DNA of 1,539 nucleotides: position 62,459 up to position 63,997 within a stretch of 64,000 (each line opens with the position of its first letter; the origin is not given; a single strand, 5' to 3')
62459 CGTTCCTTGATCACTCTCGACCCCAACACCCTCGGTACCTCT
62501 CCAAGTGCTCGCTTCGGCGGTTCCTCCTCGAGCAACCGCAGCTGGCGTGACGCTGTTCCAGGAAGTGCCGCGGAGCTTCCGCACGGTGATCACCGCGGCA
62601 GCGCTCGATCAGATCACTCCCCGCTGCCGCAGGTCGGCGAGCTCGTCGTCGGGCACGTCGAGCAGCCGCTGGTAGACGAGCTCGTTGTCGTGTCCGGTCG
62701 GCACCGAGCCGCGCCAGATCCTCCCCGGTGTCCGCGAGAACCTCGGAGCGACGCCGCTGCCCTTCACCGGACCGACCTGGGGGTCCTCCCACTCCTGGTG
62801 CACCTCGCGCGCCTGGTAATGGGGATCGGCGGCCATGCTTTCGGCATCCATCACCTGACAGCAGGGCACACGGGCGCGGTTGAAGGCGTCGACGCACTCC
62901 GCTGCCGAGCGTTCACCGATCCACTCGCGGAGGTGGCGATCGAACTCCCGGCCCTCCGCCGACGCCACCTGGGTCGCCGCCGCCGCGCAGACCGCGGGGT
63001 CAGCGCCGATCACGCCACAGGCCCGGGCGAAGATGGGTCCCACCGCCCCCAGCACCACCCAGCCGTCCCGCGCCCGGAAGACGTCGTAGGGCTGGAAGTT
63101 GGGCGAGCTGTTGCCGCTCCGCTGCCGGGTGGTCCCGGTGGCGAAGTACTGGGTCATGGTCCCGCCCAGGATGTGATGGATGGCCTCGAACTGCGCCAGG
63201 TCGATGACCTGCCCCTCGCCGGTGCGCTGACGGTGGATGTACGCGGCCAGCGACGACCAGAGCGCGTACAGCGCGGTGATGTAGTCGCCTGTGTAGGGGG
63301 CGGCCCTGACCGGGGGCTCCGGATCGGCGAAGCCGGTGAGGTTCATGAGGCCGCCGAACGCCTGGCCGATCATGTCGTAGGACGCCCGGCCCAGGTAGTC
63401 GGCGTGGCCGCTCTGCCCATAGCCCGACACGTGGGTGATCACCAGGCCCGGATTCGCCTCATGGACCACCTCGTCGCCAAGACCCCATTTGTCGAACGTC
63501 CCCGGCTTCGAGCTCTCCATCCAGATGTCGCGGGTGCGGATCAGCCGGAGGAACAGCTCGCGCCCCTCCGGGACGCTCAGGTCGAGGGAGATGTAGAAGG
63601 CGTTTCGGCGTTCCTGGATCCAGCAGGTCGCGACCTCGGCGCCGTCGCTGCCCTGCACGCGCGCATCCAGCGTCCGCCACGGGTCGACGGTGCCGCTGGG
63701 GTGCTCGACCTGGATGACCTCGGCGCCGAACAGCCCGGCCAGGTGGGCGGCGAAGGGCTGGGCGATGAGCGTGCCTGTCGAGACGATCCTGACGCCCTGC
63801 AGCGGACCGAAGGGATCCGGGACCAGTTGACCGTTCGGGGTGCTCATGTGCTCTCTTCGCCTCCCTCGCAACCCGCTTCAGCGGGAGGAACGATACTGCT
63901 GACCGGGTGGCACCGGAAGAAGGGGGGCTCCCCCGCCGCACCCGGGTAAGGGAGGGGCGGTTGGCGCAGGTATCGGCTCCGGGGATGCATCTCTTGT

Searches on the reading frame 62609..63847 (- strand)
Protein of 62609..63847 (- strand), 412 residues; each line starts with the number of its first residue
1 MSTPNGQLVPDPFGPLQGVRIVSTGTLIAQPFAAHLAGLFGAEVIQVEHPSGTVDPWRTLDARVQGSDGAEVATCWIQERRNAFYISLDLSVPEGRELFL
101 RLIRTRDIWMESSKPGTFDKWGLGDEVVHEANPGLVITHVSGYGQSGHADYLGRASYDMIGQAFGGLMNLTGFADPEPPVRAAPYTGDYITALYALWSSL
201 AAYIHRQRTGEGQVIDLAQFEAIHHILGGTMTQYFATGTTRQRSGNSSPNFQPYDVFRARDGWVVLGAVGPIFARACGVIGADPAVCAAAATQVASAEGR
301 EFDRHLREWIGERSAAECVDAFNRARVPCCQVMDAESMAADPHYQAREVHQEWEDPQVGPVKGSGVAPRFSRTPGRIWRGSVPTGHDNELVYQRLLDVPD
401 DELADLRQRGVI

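Call 69: search_protein_families(library=pfam, proteins=[window:62609-63847:-], max_evalue=0.001)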
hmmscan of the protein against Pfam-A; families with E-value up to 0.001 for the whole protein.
window:62609-63847:- (412 aa): 1 family
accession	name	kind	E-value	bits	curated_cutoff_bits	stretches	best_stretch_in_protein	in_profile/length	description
PF02515.22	CoA_transf_3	-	1.8e-98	330.5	23.3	1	16-388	1-366/366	CoA-transferase family III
